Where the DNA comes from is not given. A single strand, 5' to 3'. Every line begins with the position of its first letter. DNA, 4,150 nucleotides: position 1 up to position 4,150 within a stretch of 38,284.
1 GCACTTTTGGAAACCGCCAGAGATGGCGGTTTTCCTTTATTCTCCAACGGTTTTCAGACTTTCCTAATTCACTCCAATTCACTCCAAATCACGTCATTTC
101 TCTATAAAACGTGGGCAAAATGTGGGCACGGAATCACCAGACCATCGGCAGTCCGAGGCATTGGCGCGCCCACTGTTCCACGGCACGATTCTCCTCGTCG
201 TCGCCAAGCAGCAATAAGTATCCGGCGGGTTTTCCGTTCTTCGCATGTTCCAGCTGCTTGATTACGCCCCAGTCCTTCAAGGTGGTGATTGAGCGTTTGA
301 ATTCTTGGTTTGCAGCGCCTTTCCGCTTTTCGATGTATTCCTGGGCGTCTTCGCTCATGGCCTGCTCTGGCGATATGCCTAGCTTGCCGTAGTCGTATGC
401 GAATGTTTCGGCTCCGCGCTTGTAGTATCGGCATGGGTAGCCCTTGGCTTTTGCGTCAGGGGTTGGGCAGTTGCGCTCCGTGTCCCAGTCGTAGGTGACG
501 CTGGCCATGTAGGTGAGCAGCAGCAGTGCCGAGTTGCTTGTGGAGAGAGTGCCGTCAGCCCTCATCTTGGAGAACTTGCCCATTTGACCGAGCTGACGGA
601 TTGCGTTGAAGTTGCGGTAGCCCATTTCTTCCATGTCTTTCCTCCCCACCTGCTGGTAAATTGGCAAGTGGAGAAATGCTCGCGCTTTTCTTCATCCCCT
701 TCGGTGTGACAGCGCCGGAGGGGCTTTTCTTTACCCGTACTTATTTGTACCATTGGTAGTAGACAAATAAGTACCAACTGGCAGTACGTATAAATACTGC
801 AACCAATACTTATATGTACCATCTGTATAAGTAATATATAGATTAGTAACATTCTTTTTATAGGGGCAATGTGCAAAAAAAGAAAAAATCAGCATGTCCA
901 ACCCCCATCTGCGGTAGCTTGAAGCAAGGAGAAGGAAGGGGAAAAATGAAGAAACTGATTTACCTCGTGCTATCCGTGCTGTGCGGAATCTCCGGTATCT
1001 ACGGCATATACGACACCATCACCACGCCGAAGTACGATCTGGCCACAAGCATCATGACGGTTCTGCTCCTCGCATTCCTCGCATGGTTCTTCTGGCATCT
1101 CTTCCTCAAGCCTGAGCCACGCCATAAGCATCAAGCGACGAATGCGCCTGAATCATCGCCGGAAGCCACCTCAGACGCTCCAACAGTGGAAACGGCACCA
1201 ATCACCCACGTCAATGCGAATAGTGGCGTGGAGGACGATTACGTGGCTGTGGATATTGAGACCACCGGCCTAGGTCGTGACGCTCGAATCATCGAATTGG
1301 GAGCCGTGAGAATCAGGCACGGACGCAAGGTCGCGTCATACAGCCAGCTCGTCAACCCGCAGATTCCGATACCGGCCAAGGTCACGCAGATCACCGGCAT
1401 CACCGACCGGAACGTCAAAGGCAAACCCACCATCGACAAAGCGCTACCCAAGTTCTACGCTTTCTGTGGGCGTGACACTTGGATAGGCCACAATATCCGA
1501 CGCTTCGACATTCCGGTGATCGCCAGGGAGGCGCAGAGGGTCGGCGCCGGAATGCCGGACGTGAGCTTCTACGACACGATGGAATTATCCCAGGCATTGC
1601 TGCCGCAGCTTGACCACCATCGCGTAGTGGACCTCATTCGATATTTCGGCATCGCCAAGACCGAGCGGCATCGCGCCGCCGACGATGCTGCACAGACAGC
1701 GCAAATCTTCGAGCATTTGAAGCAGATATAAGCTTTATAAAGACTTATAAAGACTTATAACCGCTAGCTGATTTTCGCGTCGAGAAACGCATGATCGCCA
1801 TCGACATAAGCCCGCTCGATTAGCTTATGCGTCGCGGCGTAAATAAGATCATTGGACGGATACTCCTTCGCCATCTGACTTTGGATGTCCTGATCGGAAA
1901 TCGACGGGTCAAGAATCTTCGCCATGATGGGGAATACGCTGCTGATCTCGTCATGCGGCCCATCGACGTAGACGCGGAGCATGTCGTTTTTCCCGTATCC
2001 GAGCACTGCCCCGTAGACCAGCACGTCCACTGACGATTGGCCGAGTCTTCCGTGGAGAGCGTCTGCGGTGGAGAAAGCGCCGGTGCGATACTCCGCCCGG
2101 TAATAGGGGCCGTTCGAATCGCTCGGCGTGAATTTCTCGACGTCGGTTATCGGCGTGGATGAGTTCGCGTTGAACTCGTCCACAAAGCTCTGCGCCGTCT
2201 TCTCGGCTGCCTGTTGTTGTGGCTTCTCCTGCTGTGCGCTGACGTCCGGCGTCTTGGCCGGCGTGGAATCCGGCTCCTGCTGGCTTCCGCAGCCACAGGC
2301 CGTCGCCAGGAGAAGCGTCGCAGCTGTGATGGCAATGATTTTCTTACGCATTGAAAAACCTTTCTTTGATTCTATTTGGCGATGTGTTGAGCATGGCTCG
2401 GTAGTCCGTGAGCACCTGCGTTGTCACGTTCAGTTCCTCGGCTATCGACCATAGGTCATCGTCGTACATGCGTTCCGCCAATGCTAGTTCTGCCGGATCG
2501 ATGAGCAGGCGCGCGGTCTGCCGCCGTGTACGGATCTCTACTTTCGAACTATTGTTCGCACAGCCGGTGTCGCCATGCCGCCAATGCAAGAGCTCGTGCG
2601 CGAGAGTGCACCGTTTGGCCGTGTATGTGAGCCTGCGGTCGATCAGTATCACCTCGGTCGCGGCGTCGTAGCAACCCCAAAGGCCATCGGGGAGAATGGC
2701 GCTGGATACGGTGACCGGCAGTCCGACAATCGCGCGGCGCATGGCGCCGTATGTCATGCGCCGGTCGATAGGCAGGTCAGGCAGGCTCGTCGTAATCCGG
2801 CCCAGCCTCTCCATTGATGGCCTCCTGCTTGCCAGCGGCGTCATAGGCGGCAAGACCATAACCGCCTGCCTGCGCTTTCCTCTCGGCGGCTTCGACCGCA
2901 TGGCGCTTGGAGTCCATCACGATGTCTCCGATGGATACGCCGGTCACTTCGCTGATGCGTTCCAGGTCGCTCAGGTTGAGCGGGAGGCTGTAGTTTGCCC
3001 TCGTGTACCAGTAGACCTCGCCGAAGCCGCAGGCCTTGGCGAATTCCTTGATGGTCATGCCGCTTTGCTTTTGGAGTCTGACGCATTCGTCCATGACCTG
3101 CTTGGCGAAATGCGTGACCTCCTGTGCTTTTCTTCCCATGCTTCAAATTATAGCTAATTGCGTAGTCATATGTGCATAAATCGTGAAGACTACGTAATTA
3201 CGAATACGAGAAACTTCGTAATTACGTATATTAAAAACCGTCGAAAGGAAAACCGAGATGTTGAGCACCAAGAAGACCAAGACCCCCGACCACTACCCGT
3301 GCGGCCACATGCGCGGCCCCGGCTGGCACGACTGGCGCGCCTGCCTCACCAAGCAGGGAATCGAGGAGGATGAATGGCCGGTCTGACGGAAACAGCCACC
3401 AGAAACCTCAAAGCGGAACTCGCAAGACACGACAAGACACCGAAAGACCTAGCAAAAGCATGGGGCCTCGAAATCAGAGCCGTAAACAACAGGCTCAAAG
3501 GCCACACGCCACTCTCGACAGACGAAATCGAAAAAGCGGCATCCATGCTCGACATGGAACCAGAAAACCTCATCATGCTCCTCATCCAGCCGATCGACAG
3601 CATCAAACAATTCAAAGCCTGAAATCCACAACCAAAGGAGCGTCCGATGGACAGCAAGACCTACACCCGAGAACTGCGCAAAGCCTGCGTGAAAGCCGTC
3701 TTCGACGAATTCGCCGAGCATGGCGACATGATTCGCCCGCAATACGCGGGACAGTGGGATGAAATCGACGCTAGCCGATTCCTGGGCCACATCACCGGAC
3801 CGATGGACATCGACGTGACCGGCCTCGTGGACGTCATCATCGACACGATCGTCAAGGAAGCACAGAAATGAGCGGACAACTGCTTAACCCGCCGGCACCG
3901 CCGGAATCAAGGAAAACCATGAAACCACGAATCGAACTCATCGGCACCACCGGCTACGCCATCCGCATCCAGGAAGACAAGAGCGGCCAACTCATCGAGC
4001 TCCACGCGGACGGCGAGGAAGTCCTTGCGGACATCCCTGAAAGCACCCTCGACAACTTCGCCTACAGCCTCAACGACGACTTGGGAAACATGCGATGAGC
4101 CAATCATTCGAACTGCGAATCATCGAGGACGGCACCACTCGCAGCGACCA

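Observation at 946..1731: Membrane-tethered DEDDh 3'-5' exonuclease in the prophage accessory (moron) region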

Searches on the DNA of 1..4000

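Call 67: search_rna_families(source=window, start=1, end=4000, threshold=evalue, max_evalue=1)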
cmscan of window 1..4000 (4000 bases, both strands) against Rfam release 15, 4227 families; matches with E-value up to 1: 0.
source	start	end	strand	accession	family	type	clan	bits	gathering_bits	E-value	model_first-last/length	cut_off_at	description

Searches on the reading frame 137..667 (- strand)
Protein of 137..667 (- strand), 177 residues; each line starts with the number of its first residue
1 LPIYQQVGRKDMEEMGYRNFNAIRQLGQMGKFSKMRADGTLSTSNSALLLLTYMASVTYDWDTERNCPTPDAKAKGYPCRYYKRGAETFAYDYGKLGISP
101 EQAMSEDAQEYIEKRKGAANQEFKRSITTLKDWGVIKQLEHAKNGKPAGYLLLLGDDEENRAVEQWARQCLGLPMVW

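Call 4: search_protein_families(library=pfam, proteins=[window:137-667:-], max_evalue=0.01)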
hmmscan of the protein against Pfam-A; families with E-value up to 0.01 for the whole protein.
window:137-667:- (177 aa): 0 families

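Call 5: search_protein_families(library=padloc, proteins=[window:137-667:-], max_evalue=0.01)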
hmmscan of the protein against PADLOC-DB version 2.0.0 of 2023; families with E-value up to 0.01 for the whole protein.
window:137-667:- (177 aa): 0 families

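Call 6: search_protein_families(library=phrogs, proteins=[window:137-667:-], max_evalue=0.01)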
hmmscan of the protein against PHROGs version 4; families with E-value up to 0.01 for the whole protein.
window:137-667:- (177 aa): 0 families

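Call 7: search_protein_families(library=ncbifam, proteins=[window:137-667:-], max_evalue=0.01)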
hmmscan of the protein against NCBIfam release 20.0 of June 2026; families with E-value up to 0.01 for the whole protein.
window:137-667:- (177 aa): 0 families
